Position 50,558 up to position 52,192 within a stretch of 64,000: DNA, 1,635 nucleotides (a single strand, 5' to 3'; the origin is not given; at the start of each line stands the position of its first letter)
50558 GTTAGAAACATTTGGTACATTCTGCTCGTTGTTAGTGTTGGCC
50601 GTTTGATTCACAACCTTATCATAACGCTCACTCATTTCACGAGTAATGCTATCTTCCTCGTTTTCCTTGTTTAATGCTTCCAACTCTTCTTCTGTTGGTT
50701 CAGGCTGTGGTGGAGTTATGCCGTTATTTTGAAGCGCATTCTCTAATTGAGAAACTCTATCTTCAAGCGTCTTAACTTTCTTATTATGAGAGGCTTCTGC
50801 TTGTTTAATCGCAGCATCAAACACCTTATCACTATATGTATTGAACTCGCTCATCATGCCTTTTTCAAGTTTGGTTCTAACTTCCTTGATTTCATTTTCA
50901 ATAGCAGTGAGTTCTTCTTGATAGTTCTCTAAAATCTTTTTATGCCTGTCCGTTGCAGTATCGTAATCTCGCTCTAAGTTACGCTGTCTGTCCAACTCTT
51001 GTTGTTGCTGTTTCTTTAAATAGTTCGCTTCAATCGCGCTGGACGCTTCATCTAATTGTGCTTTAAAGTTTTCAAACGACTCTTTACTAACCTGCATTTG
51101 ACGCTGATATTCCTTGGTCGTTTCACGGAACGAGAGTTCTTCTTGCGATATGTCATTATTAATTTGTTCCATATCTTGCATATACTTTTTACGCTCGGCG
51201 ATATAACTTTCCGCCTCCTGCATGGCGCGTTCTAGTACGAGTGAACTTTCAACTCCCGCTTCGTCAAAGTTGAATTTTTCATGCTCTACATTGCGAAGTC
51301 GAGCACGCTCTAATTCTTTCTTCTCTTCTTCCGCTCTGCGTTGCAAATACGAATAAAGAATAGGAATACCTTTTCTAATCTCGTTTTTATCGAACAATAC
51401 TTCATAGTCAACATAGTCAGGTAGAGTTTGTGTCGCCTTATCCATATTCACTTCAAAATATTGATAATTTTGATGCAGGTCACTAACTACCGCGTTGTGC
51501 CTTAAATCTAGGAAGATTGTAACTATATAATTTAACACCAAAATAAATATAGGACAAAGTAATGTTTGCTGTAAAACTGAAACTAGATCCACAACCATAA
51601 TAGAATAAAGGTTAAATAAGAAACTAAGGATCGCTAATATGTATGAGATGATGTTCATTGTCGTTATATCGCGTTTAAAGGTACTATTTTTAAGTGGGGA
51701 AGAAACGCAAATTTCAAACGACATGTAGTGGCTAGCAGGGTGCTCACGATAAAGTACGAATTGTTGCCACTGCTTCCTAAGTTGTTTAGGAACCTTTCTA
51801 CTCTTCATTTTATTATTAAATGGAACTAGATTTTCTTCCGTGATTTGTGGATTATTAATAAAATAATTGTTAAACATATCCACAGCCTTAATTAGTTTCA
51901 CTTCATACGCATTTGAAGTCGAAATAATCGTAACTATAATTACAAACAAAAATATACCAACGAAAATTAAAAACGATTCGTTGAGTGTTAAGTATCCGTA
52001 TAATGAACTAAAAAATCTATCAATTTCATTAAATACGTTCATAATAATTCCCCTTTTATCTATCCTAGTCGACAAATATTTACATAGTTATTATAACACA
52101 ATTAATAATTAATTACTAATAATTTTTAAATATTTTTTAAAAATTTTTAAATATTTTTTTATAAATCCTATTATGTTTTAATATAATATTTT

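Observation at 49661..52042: Membrane-anchored coiled-coil protein ending in an array of seven AT-hooks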

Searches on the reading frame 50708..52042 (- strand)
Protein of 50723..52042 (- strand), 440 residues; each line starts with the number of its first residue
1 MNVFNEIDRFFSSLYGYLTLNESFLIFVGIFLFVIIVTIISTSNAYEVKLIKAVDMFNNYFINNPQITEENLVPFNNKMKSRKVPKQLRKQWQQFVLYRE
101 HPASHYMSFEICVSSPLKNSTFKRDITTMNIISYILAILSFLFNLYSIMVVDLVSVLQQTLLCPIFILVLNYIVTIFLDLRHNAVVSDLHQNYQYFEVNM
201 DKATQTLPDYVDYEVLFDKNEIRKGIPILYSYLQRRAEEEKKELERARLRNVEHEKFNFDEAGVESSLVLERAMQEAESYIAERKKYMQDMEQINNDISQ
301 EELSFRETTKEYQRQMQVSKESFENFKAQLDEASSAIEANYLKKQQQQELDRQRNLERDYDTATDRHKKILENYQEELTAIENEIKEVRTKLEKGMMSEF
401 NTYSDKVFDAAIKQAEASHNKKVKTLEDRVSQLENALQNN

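Call 19: predict_structure(alignment_id=A1)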
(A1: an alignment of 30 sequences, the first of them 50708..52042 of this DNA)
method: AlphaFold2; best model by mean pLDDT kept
length: 445 residues; sequences in the alignment: 30
mean_pLDDT: 77.9   pTM: 0.45
mean pLDDT of the five models: 77.9, 77.4, 77.4, 74.9, 74.5
residues with pLDDT >= 90: 55; 70-90: 272; 50-70: 98; < 50: 20
segments of 3 or more residues with pLDDT < 50: 251-266
pLDDT, mean of each block of 10 residues (from residue 1): 66 66 86 92 88 91 85 88 88 81 87 83 90 93 79 74 88 91 88 89 78 68 57 62 60 42 47 66 78 84 86 88 87 78 87 88 88 87 80 65 55 67 80 69 51
secondary structure, 60 per line:
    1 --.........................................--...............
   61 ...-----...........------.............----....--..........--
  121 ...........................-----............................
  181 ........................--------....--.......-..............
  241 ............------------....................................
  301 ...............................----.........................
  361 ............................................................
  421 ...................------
elements in order: H3-43 H46-63 H69-79 H86-98 H103-106 H109-118 H121-147 H153-204 H213-216 H219-225 H227-252 H265-331 H336-439

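Call 22: fold_search(model_id=the predicted structure, library=pdb)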
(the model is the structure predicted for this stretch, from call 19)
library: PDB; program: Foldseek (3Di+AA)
matches with E <= 10: 117; with E <= 0.001: 0
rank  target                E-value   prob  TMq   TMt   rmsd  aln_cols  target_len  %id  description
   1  8qyd_A                7.5e-03  1.00  0.27  0.39  16.5       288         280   14  Zorya anti-bacteriophage defense system ZorAB (released 2024-11-06)
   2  8qyh_A                1.7e-02  1.00  0.27  0.41  15.4       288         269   15  Zorya anti-bacteriophage defense system ZorAB ZorA E86A_E89A, Calcium binding site mutation (released 2024-11-06)
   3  8qyy_A                1.8e-02  1.00  0.27  0.44  11.5       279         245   13  Zorya anti-bacteriophage defense system ZorAB, ZorA delta_435-729, ZorA tail tip deletion. (released 2024-11-06)
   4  8vvn_D                1.1e-01  0.82  0.20  0.31  10.0       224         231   12  Cryo-EM structure of a type I ZorAB complex from Shewanella sp. strain ANA-3 (released 2025-02-05)
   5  6zvr_CB               2.2e-01  0.99  0.23  0.39  12.2       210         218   13  C11 symmetry: Bacterial Vipp1 and PspA are members of the ancient ESCRT-III membrane-remodeling superfamily. (released 2021-08-04)
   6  8qbw                  3.5e-01  0.97  0.22  0.38  11.7       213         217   12  Cryo-EM structure of Vipp1-deltaH6_aa1-219 helical filament with lattice 3 (Vipp1-deltaH6_L3) (released 2024-09-11)
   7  8qbs                  3.9e-01  0.97  0.23  0.42  10.7       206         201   13  Cryo-EM structure of Vipp1-F197K/L200K helical filament with lattice 1 (Vipp1-F197K/L200K_L1) (released 2024-09-11)
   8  6zvr_A                5.5e-01  0.85  0.20  0.32  10.7       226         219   13  C11 symmetry: Bacterial Vipp1 and PspA are members of the ancient ESCRT-III membrane-remodeling superfamily. (released 2021-08-04)
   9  9ddm_E                7.7e-01  0.21  0.18  0.27   9.8       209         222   15  E. coli TolAQR conformation I (released 2025-07-09)
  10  8qbr                  8.1e-01  0.80  0.21  0.37  11.0       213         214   14  Cryo-EM structure of Vipp1 helical filament with lattice 1 (Vipp1_L1) (released 2024-09-18)
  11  6zbj_B                8.5e-01  0.11  0.15  0.14  33.8       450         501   16  Plasmodium falciparum merozoite surface protein 1 dimer, conformation 1 (released 2021-05-19)
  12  9eom                  9.3e-01  0.69  0.21  0.37  12.1       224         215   18  250A Vipp1 dL10Ala helical tubes in the presence of EPL (released 2024-10-16)
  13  5xg2                  9.8e-01  0.28  0.14  0.23  28.6       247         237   18  Crystal structure of a coiled-coil segment (residues 345-468 and 694-814) of Pyrococcus yayanosii Smc (released 2017-06-07)
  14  8qhx                  1.1e+00  0.87  0.23  0.44   7.8       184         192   14  280A Vipp1 H1-6 helical tubes in the presence of EPL (released 2024-09-18)
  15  7o3x_B                1.1e+00  0.69  0.23  0.39  12.3       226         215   16  Structural basis for VIPP1 oligomerization and maintenance of thylakoid membrane integrity (released 2021-06-30)
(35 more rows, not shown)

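Call 23: search_protein_representatives(alignment_id=A2)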
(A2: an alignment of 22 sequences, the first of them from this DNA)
Query: 22 sequences, 440 profile positions. Proteins with E-value up to 0.001 (for the whole library): 242; up to 1e-10: 202; up to 1e-30: 158. The best 150 are listed.
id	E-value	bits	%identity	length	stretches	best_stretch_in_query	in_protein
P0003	4.1e-246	833.4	-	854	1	1-439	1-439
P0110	5.0e-240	813.3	-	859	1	2-440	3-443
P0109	3.5e-237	803.9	-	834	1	2-440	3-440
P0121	8.9e-237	802.6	-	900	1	2-440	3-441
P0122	4.6e-232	787.1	-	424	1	2-421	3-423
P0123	1.4e-231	785.5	-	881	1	2-438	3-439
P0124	8.8e-231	782.9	-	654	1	1-433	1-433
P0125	1.1e-227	772.7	-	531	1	2-439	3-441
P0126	2.6e-224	761.6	-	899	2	2-440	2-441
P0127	7.8e-223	756.7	-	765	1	21-440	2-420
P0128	7.3e-222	753.5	-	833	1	1-440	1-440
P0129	3.6e-219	744.6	-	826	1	2-440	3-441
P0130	3.6e-214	728.1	-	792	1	2-440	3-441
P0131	3.9e-214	728.0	-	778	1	7-438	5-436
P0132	1.6e-169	581.0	-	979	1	5-440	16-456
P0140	9.5e-141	486.2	-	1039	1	2-440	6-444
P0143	4.6e-110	385.0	-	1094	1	3-434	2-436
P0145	1.4e-108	380.1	-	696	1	2-438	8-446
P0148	1.9e-107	376.4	-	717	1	2-438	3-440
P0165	3.0e-100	352.7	-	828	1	4-435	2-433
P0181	7.4e-96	338.2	-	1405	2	2-438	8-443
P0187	2.2e-92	326.7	-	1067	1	5-435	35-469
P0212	1.2e-84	301.2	-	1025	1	7-438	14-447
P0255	8.3e-59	216.1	-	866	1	5-426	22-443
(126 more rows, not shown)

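Call 26: search_solved_structures(query=A2, max_evalue=10, show_alignments=2)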
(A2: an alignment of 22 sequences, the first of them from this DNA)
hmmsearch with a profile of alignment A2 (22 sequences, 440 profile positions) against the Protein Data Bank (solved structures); distinct sequences matched with E-value up to 10: 3.
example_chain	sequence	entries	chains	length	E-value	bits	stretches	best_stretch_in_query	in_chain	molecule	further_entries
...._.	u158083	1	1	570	0.29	13.3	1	44-89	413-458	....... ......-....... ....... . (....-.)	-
9bam_A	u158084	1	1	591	0.29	13.2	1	44-89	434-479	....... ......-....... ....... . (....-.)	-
5jsn_B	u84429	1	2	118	7.1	8.7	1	268-376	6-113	Bcl2 inhibitor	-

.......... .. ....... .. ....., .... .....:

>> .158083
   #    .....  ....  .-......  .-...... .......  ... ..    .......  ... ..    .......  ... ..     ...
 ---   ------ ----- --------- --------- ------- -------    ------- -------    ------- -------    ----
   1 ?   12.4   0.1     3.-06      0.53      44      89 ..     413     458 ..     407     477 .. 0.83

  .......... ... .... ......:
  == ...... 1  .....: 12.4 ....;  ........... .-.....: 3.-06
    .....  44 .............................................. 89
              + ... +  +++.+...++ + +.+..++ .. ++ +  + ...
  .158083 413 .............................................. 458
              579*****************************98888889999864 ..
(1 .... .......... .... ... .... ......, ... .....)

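Call 27: search_protein_families(library=padloc, proteins=[P0181, P0145, P0212], max_evalue=10)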
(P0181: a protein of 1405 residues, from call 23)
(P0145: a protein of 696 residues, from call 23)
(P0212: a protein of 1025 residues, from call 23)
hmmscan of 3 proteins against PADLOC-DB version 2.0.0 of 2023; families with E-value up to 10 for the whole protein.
P0181 (1405 aa): 0 families

P0145 (696 aa): 0 families

P0212 (1025 aa): 0 families

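Call 28: find_related_loci(query=A2, collection=genome_contigs, flank=6000)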
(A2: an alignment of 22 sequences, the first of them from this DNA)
Query A2 (440 aa) in genome_contigs; peptide patterns used: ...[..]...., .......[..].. (x = any residue, [..] = any of these).
74 stretches matched a pattern; 52 encode a relative of the query (tblastn E <= 1e-3); 52 distinct loci.
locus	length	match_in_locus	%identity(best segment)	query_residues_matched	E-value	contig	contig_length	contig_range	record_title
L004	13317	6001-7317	89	1-439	0e+0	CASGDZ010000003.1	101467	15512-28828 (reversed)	uncultured Christensenella sp. isolate O16_L3_313313_idba_bin.1 genome assembly, contig: O16_L3_313313_idba_bin.1.fa_sca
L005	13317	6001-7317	85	1-439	0e+0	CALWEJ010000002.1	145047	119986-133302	MAG: uncultured Clostridia bacterium isolate BRZ_PF__bin32 genome assembly, contig: BRZ_PF__NODE_120_length_145047_cov_1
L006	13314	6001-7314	76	1-437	0e+0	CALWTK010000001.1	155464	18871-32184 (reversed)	MAG: uncultured Clostridia bacterium isolate BRZ_BV__bin49 genome assembly, contig: BRZ_BV__NODE_117_length_155464_cov_8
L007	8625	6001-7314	75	1-437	0e+0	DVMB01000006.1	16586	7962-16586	MAG TPA_asm: Candidatus Onthoplasma faecigallinarum isolate 5992 CHK70__C15502_L16586_ERR2241760, whole genome shotgun s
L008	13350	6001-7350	74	1-439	0e+0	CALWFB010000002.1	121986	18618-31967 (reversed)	MAG: uncultured Clostridia bacterium isolate BRZ_FV__bin19 genome assembly, contig: BRZ_FV__NODE_151_length_121986_cov_6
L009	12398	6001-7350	74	1-439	0e+0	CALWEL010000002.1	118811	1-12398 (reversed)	MAG: uncultured Clostridia bacterium isolate BRZ_AM__bin38 genome assembly, contig: BRZ_AM__NODE_196_length_118811_cov_8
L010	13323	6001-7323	74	1-437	0e+0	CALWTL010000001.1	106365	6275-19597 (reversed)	MAG: uncultured Clostridia bacterium isolate BRZ_CE__bin15 genome assembly, contig: BRZ_CE__NODE_354_length_106365_cov_5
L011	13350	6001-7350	73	1-439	0e+0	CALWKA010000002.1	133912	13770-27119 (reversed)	MAG: uncultured Clostridia bacterium isolate BRZ_DD__bin44 genome assembly, contig: BRZ_DD__NODE_136_length_133912_cov_8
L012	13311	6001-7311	73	1-438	0e+0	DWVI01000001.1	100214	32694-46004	MAG TPA_asm: Candidatus Onthoplasma faecipullorum isolate CHK191-42317 CHK191__C44560_L100214_SAMEA5754835, whole genome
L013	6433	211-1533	75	1-437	0e+0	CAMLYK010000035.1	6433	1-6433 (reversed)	MAG: uncultured Clostridia bacterium isolate ERR4304452_bin.33_MetaWRAP_v1.1_MAG genome assembly, contig: NODE_14686_len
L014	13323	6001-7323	74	1-437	0e+0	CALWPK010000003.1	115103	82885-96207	MAG: uncultured Clostridia bacterium isolate BRZ_PF__bin51 genome assembly, contig: BRZ_PF__NODE_204_length_115103_cov_7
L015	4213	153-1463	69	1-437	0e+0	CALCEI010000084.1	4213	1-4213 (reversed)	MAG TPA_asm: uncultured Clostridia bacterium isolate SRR6425769_bin.90_CONCOCT_v1.1_MAG genome assembly, contig: ERZ1767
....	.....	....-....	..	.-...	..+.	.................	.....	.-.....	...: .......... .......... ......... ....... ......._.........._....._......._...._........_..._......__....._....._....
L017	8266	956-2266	70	3-439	0e+0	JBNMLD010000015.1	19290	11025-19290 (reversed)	MAG: Candidatus Onthoplasma sp. isolate CM_BacOnt1327.26 k141_496730_length_19290_cov_23.0000, whole genome shotgun sequ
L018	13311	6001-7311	70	1-437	0e+0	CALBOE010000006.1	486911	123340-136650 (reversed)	MAG TPA_asm: uncultured Clostridia bacterium isolate SRR6425761_bin.40_CONCOCT_v1.1_MAG genome assembly, contig: ERZ1767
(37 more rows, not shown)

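Call 29: list_cluster_members(proteins=[P0132, P0140, P0143, P0145, P0148, P0165, P0181, P0187, P0212, P0255])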
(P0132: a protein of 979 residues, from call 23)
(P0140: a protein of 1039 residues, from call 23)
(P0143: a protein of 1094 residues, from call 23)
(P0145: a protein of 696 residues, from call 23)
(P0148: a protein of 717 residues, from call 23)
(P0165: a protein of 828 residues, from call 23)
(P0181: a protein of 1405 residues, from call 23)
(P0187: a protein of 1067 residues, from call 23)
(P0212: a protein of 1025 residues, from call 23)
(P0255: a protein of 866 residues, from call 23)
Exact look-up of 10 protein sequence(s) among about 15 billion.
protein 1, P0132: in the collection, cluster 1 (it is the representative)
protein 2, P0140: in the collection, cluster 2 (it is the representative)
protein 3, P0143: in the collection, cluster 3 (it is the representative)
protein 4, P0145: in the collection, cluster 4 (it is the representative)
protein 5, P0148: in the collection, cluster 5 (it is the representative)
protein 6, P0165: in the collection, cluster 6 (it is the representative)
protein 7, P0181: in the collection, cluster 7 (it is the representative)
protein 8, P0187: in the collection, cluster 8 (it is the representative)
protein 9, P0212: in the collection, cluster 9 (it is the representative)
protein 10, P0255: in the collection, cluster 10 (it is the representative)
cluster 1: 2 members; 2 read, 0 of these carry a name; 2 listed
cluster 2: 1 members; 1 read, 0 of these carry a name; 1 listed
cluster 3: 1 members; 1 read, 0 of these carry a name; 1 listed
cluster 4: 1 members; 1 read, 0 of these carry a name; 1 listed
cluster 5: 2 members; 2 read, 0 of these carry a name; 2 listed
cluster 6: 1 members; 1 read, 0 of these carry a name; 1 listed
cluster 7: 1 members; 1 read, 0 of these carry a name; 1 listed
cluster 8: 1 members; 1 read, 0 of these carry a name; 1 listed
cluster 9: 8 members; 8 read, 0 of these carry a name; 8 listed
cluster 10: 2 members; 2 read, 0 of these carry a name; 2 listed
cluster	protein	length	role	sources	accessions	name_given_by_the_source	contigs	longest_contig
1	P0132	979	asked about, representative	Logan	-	-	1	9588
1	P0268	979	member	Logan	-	-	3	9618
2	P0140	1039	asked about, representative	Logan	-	-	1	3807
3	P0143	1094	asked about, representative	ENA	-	-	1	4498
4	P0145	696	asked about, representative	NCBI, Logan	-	-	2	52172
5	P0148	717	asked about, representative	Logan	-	-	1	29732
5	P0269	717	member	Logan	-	-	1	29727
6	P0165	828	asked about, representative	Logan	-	-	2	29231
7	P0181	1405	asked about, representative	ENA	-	-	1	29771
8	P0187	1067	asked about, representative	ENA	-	-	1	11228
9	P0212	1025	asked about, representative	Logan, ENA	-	-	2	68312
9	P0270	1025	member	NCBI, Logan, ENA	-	-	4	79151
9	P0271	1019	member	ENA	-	-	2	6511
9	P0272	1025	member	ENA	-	-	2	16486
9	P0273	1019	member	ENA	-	-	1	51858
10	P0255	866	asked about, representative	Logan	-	-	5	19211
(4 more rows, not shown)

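Call 30: find_encoding_contigs(protein=P0145, flank=8000, max_places=2)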
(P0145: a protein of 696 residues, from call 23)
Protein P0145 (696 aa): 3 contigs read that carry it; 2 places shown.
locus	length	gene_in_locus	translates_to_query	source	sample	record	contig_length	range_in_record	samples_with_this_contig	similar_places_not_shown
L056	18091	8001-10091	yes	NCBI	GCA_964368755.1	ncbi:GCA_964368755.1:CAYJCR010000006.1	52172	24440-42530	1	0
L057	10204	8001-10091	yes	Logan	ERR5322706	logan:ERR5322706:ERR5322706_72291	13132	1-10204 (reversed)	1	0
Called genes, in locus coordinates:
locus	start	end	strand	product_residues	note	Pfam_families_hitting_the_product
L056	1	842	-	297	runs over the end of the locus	-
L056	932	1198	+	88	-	-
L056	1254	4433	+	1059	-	PF21445:ADDB_N, PF12705:PDDEXK_1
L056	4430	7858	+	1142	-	PF00270:DEAD (weak), PF00580:UvrD-helicase, PF01443:Viral_helicase1 (faint), PF13087:AAA_12 (faint), PF13245:AAA_19, PF13361:UvrD_C, PF13538:UvrD_C_2 (faint), PF12705:PDDEXK_1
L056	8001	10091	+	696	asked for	-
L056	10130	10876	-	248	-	PF05239:PRC (faint)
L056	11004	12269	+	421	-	PF13421:Band_7_1, PF13240:Zn_Ribbon_1 (weak)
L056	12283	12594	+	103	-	PF08984:DUF1858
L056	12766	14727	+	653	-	-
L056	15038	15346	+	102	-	PF00338:Ribosomal_S10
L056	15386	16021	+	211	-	PF00297:Ribosomal_L3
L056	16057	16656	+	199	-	PF00573:Ribosomal_L4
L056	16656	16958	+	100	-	PF00276:Ribosomal_L23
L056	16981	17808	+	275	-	PF00181:Ribosomal_L2_N, PF03947:Ribosomal_L2_C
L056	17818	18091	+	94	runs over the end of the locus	PF00203:Ribosomal_S19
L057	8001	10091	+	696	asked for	-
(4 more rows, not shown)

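Call 31: find_encoding_contigs(protein=P0212, flank=8000, max_places=2)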
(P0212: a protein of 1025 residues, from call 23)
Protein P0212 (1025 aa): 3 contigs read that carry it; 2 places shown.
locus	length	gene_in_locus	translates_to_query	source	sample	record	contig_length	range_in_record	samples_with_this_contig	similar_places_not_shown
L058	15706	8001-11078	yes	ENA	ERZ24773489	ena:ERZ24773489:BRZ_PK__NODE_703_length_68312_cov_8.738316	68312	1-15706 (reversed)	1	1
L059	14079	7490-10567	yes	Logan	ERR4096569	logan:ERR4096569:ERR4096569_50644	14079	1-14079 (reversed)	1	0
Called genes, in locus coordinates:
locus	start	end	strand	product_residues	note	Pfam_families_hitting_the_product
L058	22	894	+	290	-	-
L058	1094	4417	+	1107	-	PF21445:ADDB_N, PF12705:PDDEXK_1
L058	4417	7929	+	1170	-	PF00270:DEAD (weak), PF00580:UvrD-helicase, PF01443:Viral_helicase1 (faint), PF13245:AAA_19, PF13087:AAA_12 (faint), PF13361:UvrD_C, PF13538:UvrD_C_2 (faint), PF12705:PDDEXK_1 (weak)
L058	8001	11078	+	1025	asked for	-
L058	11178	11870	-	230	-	-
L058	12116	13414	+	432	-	PF13421:Band_7_1, PF01145:Band_7 (weak)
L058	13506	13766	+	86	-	PF08984:DUF1858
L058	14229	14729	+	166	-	-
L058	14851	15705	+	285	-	?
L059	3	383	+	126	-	?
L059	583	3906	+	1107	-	PF21445:ADDB_N, PF12705:PDDEXK_1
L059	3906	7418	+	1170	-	PF00270:DEAD (weak), PF00580:UvrD-helicase, PF01443:Viral_helicase1 (faint), PF13245:AAA_19, PF13087:AAA_12 (faint), PF13361:UvrD_C, PF13538:UvrD_C_2 (faint), PF12705:PDDEXK_1 (weak)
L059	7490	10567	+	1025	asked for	-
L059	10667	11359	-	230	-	-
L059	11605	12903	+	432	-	PF13421:Band_7_1, PF01145:Band_7 (weak)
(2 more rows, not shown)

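Call 34: find_homologous_proteins(query=P0145, max_evalue=1e-10)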
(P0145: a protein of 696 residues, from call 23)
Query P0145 (696 aa): 301 proteins with E <= 1e-10 among 8000 candidates; the best 120 are listed.
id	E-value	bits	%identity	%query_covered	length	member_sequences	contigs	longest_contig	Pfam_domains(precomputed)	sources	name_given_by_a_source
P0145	0.0e+0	1492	100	100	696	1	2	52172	-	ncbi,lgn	-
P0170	8.6e-184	631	59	65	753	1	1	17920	PF07382.17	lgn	-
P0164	1.6e-181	623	48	100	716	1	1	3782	-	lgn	-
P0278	2.8e-180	619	47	99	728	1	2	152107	-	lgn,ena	-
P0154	8.6e-180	618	48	97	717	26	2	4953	-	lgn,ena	-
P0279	8.0e-177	608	47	97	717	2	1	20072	-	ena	-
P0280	1.9e-170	587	61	64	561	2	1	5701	-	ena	-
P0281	7.0e-168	578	44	93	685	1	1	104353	-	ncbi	-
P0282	4.1e-161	556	44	93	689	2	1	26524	-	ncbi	-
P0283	7.8e-161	555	46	90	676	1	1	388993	-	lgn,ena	-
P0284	1.3e-159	551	46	91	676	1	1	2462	-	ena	-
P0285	2.6e-159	550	46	91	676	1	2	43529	-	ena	-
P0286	4.7e-159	549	43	99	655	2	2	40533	-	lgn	-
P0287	5.1e-159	549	46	91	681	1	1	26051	-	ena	-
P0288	5.0e-158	546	46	90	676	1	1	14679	-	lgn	-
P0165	1.3e-141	492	52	61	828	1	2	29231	-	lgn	-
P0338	1.0e-134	469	49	64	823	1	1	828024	-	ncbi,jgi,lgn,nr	ncbi:MAG: hypothetical protein LBN07_01390 [Christensenellaceae bacterium]|jgi:hypothetical protein|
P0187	1.4e-133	465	50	67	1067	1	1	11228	-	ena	-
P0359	6.0e-132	460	41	86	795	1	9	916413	-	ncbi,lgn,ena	-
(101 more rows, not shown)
